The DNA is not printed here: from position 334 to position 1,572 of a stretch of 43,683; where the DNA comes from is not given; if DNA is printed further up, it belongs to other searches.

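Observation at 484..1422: Phage-encoded sortase substrate: a Thr/Pro-rich wall-anchored protein with an LAETG signal directly downstream of the endolysin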

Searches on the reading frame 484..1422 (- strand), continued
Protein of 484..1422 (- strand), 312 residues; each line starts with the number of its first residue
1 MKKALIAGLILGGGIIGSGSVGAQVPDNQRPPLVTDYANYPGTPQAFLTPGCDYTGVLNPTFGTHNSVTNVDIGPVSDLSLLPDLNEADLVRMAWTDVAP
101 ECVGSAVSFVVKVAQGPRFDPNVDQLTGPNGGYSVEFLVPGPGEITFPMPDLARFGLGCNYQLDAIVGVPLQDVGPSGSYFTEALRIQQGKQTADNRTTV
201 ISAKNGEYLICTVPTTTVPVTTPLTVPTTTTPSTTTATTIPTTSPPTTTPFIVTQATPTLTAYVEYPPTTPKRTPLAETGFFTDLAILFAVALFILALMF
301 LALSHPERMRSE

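Call 37: fold_search(model_id=the predicted structure, library=viral)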
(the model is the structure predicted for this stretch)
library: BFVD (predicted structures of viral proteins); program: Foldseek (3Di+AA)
matches with E <= 10: 237; with E <= 0.001: 0
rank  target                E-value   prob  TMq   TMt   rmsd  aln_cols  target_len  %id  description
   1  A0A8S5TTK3            2.0e-02  0.57  0.23  0.37   8.9       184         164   10  Uncharacterized protein [Siphoviridae sp. ct5jB2]
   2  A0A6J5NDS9            2.7e-02  0.84  0.18  0.14  21.3       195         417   18  Big-1 domain-containing protein (Fragment) [uncultured Caudovirales phage]
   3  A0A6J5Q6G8            4.0e-02  0.60  0.21  0.08  12.6       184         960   21  TerB_like domain containing protein [uncultured Caudovirales phage]
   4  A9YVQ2                4.0e-02  0.28  0.15  0.11  20.6       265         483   12  Uncharacterized protein [Ostreococcus tauri virus OtV5]
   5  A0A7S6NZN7            6.7e-02  0.41  0.20  0.11  22.1       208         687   13  (no name in the UniProt tables at hand)
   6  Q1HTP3                6.7e-02  0.21  0.13  0.13  20.4       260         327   15  W2R [Squirrelpox virus]
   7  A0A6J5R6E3            7.1e-02  0.08  0.11  0.06  26.2       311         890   14  LamG domain containing protein (Fragment) [uncultured Caudovirales phage]
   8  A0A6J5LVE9            8.9e-02  0.57  0.22  0.06  14.6       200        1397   12  Tip attachment protein J [uncultured Caudovirales phage]
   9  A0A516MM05            1.0e-01  0.11  0.13  0.21  11.2       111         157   11  (no name in the UniProt tables at hand)
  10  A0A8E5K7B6            1.1e-01  0.21  0.17  0.09  19.4       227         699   10  (no name in the UniProt tables at hand)
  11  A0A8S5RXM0            1.1e-01  0.33  0.21  0.21   7.8       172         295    9  Ig-like domain protein [Siphoviridae sp. ctEJG5]
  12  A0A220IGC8            1.3e-01  0.06  0.10  0.12  22.4       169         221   11  (no name in the UniProt tables at hand)
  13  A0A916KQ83            1.6e-01  0.11  0.14  0.15  21.5       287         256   15  Uncharacterized protein [Mythimna separata entomopoxvirus 'L']
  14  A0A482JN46            1.6e-01  0.09  0.15  0.08  17.3       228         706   12  Minor tail protein [Gordonia phage BrutonGaster]
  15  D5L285                1.6e-01  0.08  0.12  0.11  12.4       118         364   15  Uncharacterized protein [uncultured virus]
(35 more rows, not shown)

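Call 48: find_encoding_contigs(protein=P0015, flank=7000, max_places=2)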
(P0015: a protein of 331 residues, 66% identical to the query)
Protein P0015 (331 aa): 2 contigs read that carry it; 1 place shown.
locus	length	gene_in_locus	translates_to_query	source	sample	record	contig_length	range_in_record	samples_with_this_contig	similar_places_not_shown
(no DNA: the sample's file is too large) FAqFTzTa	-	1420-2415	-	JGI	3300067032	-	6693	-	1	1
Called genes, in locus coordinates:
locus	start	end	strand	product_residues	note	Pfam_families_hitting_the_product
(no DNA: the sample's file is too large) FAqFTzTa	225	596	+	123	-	-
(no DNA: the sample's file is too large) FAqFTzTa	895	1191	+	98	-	-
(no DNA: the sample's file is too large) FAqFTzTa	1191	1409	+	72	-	-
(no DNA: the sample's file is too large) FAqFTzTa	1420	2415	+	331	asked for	-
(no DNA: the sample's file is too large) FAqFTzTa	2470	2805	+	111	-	-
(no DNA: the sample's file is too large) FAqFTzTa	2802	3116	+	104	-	-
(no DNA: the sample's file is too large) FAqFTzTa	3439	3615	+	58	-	-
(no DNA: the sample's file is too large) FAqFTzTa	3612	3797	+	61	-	-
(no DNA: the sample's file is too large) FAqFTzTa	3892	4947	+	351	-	PF06067:DUF932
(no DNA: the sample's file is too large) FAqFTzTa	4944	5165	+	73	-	-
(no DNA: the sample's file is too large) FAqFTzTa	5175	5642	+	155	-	-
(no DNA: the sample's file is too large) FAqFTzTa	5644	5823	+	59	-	-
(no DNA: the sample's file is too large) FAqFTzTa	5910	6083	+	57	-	-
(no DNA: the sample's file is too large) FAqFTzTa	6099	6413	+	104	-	-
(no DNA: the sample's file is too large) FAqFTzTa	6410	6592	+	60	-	-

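Call 49: find_encoding_contigs(protein=P0026, flank=7000, max_places=2)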
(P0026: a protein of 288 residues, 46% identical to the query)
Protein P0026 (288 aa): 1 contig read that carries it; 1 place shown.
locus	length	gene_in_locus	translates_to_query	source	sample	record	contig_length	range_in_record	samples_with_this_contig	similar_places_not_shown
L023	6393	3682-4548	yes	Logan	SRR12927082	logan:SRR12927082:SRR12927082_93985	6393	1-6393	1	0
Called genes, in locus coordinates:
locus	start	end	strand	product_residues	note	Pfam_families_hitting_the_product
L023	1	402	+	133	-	?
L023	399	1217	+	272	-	PF01580:FtsK_SpoIIIE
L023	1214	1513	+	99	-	-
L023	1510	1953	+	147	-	-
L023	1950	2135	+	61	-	-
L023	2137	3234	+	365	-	PF13406:SLT_2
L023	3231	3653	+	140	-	PF01844:HNH, PF14279:HNH_5 (weak)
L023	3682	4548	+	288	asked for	-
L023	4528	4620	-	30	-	-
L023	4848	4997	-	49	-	-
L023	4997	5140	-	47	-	-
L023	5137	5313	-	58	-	-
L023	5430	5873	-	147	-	PF01541:GIY-YIG (weak)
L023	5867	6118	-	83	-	-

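Call 67: search_protein_families(library=pfam, proteins=[L013:3751-4902:+, L013:4899-5786:+, L013:7021-9108:+, L013:9411-10322:+, L015:2865-3740:-, L015:7010-7996:+, L015:767-2788:-, L011:3174-5654:+, L011:8299-9582:+, L011:548-3061:-], max_evalue=0.001)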
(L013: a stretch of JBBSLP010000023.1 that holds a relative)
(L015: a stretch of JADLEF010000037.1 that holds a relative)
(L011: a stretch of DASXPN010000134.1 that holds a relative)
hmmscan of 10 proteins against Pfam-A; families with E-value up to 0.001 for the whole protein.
L013:3751-4902:+ (383 aa): 6 families
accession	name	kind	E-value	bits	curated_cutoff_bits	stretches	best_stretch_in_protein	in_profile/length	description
PF08442.15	ATP-grasp_2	-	3.2e-63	213.4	29.5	1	2-194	1-201/202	ATP-grasp domain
PF00549.24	Ligase_CoA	-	8.9e-21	74.8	24.5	1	255-353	2-107/128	CoA-ligase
PF13549.11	ATP-grasp_5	-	8.3e-14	51.9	27.6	1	3-76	10-85/221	ATP-grasp domain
PF24948.1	Citrate_synth_N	-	6.6e-12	45.7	83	1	41-216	53-226/232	ATP-citrate synthase ATP-grasp domain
PF02786.22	CPSase_L_D2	-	6.1e-08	32.9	19.8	1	12-71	9-66/211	Carbamoyl-phosphate synthase L chain, ATP binding domain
PF01071.24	GARS_A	-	0.0001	22.6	27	1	9-93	7-88/194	Phosphoribosylglycinamide synthetase, ATP-grasp (A) domain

L013:4899-5786:+ (295 aa): 3 families
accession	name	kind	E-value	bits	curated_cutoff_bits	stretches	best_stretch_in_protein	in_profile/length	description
PF00549.24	Ligase_CoA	-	9.9e-26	90.8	24.5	1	154-274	1-127/128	CoA-ligase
PF02629.25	CoA_binding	-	1.8e-21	77.1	22.3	1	6-99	1-97/97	CoA binding domain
PF13607.11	Succ_CoA_lig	-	1.1e-10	41.9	27.4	1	149-256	2-108/138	Succinyl-CoA ligase like flavodoxin domain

L013:7021-9108:+ (695 aa): 2 families
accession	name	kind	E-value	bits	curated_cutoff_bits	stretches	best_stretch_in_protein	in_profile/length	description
PF01808.24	AICARFT_IMPCHas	-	1.1e-107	360.6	25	1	320-629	1-311/311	AICARFT/IMPCHase bienzyme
PF02142.27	MGS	-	9.8e-20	70.9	24.1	1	209-305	1-76/94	MGS-like domain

L013:9411-10322:+ (303 aa): 3 families
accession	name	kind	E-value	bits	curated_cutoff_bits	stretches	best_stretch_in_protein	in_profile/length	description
PF00106.31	adh_short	-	1.7e-39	135.8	26.6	1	7-204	1-190/195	short chain dehydrogenase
PF13561.12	adh_short_C2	-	9.6e-28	97.8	27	1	16-212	6-193/236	Enoyl-(Acyl carrier protein) reductase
PF08659.16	KR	-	4.3e-18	66.3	22.6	1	9-184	3-169/180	KR domain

L015:2865-3740:- (291 aa): 1 family
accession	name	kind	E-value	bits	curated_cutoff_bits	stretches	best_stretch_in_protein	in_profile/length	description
PF03029.23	ATP_bind_1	-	2.2e-25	90.3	27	1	116-282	1-237/240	Conserved hypothetical ATP binding protein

L015:7010-7996:+ (328 aa): 1 family
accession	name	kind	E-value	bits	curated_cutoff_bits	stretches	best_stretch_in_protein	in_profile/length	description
PF00766.25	ETF_alpha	-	1e-27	96.3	27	1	200-279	1-80/81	Electron transfer flavoprotein FAD-binding domain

L015:767-2788:- (673 aa): 1 family
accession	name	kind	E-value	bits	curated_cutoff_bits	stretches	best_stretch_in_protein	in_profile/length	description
PF02518.31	HATPase_c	-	4e-09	37.3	26.4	1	402-504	5-108/111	Histidine kinase-, DNA gyrase B-, and HSP90-like ATPase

L011:3174-5654:+ (826 aa): 27 families (the best 25 are shown)
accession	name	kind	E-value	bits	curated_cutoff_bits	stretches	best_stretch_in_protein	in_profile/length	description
PF07724.20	AAA_2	-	5.4e-63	212.4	27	1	586-729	1-166/166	AAA domain (Cdc48 subfamily)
PF17871.7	AAA_lid_9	-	5.1e-33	113.5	22.8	1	332-433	1-102/104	AAA lid domain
PF10431.15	ClpB_D2-small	-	2.4e-27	95.2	21.9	1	735-815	1-81/81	C-terminal, D2-small domain, of ClpB protein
PF00004.35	AAA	-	4.8e-24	85.7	21.2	2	193-294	2-93/131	ATPase family associated with various cellular activities (AAA)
PF07728.20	AAA_5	-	2.8e-19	69.9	22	1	591-725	2-138/139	AAA domain (dynein-related subfamily)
PF02861.25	Clp_N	-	5.1e-14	52.6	20.7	2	21-68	3-50/53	Clp amino terminal domain, pathogenicity island component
PF13191.12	AAA_16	-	4.3e-12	47.3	32.6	1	170-221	2-63/167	AAA ATPase domain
PF13401.12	AAA_22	-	6.3e-11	43.1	27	1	591-690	8-111/130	AAA domain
PF00158.32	Sigma54_activat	-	2.6e-09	37.4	20.2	1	590-708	24-141/168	Sigma-54 interaction domain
PF20720.3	nSTAND3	-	1.2e-06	28.7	27.2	0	180-215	10-43/155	Novel STAND NTPase 3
PF05621.17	TniB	-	1.3e-06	28.4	22.4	1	180-328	26-184/189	Bacterial TniB protein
PF13476.12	AAA_23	-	4.5e-06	27.9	27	0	589-634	20-64/201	AAA domain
PF20030.5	bpMoxR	-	7.8e-06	25.5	27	0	592-713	35-150/205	MoxR domain in the MoxR-vWA-beta-propeller ternary systems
PF01637.24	ATPase_2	-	9.4e-06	26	33.2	0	173-275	4-124/225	ATPase domain predominantly from Archaea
PF23569.1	NBD_SMAX1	-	1.4e-05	25.4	27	1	174-276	16-121/212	SMAX1 nucleotide binding domain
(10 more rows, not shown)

L011:8299-9582:+ (427 aa): 1 family
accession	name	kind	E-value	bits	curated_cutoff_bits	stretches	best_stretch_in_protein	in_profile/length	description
PF00709.27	Adenylsucc_synt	-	2.4e-175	583.7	27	1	5-422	1-415/416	Adenylosuccinate synthetase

L011:548-3061:- (837 aa): 1 family
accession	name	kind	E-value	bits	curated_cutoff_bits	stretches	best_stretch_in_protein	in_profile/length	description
PF00082.27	Peptidase_S8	-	7.2e-49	167.1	21.8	1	178-501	1-273/288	Subtilase family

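Call 68: search_protein_families(library=pfam, proteins=[P0041, P0034], max_evalue=0.001)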
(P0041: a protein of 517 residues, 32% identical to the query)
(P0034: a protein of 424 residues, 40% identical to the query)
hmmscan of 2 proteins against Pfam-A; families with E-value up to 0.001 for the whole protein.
P0041 (517 aa): 2 families
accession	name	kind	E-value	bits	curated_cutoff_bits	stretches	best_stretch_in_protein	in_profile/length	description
PF05506.17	PLipase_C_C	-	1.1e-06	29.9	24.4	0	390-444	12-69/80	Bacterial phospholipase C, C-terminal domain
PF00746.26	Gram_pos_anchor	-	0.00057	20.2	20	1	467-500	4-37/43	LPXTG cell wall anchor motif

P0034 (424 aa): 0 families

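Call 77: find_encoding_contigs(protein=P0011, flank=5000, max_places=2)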
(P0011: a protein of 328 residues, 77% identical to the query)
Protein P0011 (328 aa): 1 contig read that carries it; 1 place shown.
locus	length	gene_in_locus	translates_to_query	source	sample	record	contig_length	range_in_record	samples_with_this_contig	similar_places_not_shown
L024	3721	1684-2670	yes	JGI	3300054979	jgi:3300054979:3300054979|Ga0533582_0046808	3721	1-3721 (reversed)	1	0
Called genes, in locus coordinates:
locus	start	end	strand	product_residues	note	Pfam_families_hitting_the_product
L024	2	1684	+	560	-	?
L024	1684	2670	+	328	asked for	-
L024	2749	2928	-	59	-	-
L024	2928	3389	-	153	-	-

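Call 78: find_encoding_contigs(protein=P0009, flank=5000, max_places=2)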
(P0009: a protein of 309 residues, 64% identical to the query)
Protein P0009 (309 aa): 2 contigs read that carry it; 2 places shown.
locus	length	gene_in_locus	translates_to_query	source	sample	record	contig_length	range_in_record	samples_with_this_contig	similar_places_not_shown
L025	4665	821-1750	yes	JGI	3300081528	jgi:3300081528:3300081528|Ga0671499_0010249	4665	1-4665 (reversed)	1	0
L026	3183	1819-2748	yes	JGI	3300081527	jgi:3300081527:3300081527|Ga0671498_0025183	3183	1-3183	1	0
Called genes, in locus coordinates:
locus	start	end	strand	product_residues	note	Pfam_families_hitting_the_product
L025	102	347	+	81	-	-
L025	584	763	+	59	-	-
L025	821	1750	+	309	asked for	-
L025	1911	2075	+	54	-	-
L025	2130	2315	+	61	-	-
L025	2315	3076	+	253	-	PF19880:DUF6353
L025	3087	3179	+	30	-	-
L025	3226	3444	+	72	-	-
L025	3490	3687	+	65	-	-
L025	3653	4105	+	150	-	PF23803:Phage_TAC_17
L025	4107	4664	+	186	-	?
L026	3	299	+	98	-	?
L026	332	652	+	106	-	-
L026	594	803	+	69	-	-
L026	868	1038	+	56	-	-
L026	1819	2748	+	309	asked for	-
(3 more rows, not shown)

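Call 79: search_protein_families(library=pfam, proteins=[L024:2-1684:+, L024:2928-3389:-, L008:8554-8883:+, L008:8918-9220:+, L008:11409-11819:+, L008:12015-12431:+], max_evalue=0.01)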
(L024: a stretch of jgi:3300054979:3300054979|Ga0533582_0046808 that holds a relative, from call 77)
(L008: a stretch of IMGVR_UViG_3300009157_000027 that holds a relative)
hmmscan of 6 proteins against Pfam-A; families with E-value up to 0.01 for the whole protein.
L024:2-1684:+ (560 aa): 0 families

L024:2928-3389:- (153 aa): 0 families

L008:8554-8883:+ (109 aa): 1 family
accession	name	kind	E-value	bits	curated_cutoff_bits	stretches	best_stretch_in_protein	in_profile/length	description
PF16938.10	Phage_holin_Dp1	-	3.5e-10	40.5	25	1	1-61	1-61/63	Putative phage holin Dp-1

L008:8918-9220:+ (100 aa): 0 families

L008:11409-11819:+ (136 aa): 0 families

L008:12015-12431:+ (138 aa): 1 family
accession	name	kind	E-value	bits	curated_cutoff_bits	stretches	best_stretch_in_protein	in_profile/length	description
PF01381.28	HTH_3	-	0.00031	21.2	23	1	98-120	11-33/55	Helix-turn-helix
